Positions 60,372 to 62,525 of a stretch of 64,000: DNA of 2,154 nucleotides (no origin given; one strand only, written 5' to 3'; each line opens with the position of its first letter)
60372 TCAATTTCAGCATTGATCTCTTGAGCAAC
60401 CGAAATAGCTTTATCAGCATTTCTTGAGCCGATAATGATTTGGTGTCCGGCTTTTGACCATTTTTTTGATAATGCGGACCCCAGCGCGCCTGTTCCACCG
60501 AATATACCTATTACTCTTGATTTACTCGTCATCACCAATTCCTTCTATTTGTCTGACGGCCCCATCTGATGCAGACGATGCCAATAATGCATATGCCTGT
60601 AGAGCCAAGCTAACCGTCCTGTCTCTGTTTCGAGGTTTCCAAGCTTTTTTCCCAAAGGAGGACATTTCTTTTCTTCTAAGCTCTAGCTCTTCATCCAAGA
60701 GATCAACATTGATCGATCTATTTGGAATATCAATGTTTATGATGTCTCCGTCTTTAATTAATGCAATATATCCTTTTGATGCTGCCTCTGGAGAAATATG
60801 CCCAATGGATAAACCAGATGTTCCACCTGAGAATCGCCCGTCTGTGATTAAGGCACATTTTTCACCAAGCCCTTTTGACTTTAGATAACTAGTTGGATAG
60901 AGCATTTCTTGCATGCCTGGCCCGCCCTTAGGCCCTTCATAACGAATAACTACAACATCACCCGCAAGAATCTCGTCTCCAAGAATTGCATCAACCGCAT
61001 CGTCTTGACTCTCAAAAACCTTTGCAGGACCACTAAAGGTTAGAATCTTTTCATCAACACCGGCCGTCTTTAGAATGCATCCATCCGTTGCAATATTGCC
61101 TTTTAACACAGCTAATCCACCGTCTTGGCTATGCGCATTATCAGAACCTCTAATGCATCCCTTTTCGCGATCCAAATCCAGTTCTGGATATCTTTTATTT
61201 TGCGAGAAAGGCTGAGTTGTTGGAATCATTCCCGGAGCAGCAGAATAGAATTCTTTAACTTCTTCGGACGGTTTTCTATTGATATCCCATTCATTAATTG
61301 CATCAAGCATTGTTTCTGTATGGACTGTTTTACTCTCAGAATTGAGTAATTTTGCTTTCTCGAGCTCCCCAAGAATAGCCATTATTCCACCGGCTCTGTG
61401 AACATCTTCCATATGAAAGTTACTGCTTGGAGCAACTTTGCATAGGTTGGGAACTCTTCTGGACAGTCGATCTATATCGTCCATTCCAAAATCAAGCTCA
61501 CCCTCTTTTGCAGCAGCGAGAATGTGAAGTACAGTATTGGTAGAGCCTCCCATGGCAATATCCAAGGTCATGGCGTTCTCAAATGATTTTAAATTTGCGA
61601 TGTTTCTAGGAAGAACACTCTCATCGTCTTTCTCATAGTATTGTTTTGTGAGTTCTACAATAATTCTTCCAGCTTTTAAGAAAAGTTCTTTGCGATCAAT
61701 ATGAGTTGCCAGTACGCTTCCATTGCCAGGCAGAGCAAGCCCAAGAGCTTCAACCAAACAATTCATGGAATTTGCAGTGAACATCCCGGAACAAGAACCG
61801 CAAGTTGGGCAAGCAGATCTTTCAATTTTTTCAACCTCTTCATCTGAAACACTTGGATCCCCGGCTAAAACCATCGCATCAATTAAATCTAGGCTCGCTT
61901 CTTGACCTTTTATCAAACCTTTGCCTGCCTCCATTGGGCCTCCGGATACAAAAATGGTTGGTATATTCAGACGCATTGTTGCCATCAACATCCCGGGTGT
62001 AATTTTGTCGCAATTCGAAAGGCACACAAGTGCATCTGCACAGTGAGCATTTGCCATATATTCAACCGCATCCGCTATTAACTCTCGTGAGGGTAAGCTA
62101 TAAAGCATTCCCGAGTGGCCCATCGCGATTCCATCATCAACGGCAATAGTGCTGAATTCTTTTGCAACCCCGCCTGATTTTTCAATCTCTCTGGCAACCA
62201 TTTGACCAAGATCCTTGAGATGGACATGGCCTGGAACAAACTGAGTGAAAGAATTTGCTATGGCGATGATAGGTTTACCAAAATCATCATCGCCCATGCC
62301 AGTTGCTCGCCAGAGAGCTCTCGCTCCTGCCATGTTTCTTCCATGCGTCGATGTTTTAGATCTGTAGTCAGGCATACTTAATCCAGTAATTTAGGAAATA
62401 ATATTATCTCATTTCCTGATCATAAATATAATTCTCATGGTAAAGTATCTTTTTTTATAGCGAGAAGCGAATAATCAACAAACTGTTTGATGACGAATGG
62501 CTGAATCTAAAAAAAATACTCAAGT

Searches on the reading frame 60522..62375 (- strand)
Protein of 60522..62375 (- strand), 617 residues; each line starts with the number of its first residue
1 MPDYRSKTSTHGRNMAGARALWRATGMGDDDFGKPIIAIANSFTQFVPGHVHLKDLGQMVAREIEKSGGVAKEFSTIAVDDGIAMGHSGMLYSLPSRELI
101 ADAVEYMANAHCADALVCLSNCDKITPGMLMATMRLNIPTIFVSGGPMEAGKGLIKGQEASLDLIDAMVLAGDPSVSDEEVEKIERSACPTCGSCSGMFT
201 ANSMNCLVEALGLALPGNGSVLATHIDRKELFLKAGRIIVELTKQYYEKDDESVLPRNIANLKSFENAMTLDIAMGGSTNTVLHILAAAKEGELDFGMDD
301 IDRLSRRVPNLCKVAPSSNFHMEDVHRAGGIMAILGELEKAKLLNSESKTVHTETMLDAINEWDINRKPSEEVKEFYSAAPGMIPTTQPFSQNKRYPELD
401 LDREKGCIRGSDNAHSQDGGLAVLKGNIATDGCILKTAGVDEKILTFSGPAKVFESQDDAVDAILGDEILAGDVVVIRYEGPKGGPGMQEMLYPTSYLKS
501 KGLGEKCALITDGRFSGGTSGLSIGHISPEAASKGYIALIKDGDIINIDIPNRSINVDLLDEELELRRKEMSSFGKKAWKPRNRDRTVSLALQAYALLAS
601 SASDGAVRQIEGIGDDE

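Call 43: search_protein_families(library=ncbifam, proteins=[window:60522-62375:-])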
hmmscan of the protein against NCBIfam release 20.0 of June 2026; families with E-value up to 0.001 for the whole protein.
window:60522-62375:- (617 aa): 8 families
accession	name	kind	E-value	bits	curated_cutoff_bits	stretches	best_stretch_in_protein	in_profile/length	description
NF009103.0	PRK12448.1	equivalog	0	1149.3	710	1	1-612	1-613/616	dihydroxy-acid dehydratase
TIGR00110.1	ilvD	equivalog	4.1e-246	817.8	618.15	1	18-609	2-542/543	dihydroxy-acid dehydratase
NF002068.0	PRK00911.1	subfamily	2.7e-206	686.4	644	2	4-370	5-362/559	dihydroxy-acid dehydratase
NF004784.0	PRK06131.1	subfamily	1.8e-108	363.4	539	2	11-365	19-360/576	dihydroxy-acid dehydratase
NF009559.0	PRK13016.1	equivalog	1.5e-101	340.5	882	2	13-364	21-360/578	L-arabinonate dehydratase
NF009560.0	PRK13017.1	subfamily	1.5e-98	330.5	684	1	23-573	31-549/595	dihydroxy-acid dehydratase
TIGR01196.1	edd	equivalog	2.7e-68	230.7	708.25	1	35-570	65-567/601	phosphogluconate dehydratase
TIGR03432.1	yjhG_yagF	hypoth_equivalog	2.7e-63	214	808.15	1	46-565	79-582/640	YjhG/YagF family D-xylonate dehydratase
